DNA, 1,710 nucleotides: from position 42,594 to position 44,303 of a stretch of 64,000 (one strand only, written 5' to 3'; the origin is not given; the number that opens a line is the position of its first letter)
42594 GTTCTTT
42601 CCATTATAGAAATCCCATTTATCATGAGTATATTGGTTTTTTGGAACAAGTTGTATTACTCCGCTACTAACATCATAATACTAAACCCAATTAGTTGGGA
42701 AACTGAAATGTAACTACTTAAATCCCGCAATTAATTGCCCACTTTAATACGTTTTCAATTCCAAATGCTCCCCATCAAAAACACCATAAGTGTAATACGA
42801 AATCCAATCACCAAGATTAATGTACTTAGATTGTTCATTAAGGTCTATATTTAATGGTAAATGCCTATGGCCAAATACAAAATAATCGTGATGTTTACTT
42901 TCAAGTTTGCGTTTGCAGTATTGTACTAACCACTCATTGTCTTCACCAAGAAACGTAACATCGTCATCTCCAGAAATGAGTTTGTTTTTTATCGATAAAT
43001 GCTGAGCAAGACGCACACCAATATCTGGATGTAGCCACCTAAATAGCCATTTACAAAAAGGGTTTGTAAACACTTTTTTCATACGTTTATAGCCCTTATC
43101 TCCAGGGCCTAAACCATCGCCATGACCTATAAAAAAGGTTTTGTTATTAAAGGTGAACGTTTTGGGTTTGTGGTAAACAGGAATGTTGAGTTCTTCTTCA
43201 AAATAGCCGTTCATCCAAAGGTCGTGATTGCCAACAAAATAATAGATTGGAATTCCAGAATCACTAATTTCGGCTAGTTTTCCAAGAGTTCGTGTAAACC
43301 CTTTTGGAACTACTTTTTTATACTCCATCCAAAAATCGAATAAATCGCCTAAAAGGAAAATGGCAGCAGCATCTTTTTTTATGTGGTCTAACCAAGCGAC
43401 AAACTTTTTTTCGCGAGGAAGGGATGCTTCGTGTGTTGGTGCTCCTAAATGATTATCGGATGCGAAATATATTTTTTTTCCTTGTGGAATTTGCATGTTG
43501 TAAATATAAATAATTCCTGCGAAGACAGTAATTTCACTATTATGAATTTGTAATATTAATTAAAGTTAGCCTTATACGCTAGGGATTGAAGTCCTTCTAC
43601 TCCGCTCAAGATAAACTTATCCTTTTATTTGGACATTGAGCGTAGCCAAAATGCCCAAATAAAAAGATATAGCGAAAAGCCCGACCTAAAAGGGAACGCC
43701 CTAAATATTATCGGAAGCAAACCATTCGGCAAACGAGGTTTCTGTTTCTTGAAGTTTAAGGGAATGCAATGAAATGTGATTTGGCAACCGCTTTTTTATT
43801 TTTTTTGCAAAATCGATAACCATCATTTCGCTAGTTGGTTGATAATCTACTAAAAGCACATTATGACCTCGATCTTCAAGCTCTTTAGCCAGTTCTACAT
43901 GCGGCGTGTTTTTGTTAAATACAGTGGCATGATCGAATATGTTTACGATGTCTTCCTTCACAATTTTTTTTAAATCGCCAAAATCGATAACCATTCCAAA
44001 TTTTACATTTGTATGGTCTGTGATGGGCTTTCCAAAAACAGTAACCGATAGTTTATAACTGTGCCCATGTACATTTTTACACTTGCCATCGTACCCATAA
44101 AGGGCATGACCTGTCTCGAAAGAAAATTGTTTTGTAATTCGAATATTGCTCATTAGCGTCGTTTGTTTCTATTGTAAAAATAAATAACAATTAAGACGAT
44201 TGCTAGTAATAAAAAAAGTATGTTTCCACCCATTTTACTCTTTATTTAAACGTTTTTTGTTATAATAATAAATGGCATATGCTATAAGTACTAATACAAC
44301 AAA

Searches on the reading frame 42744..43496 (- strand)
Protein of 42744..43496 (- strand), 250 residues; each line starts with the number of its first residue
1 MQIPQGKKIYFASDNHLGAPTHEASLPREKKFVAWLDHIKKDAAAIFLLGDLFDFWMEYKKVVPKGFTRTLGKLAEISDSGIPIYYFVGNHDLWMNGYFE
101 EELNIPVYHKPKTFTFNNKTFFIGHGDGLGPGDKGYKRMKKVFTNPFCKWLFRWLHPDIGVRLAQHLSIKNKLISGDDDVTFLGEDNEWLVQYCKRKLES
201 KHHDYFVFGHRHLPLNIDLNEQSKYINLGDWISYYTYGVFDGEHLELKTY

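Call 88: search_protein_families(library=pfam, proteins=[window:42744-43496:-], max_evalue=0.0001)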
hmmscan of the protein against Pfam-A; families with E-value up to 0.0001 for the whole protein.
window:42744-43496:- (250 aa): 2 families
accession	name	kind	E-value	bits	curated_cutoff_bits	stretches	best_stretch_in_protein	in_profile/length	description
PF00149.33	Metallophos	-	2.1e-08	35.3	21.5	1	8-213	2-190/191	Calcineurin-like phosphoesterase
PF12850.12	Metallophos_2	-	9.6e-06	26.1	27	0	9-131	3-91/154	Calcineurin-like phosphoesterase superfamily domain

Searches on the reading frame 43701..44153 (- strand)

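Call 88: search_protein_families(library=pfam, proteins=[window:43701-44153:-], max_evalue=0.0001)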
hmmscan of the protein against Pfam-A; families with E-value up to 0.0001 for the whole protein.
window:43701-44153:- (150 aa): 1 family
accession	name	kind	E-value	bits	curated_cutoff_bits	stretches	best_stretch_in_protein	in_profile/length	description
PF01242.24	PTPS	-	2.1e-28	99.2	22.4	1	6-143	2-117/121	6-pyruvoyl tetrahydropterin synthase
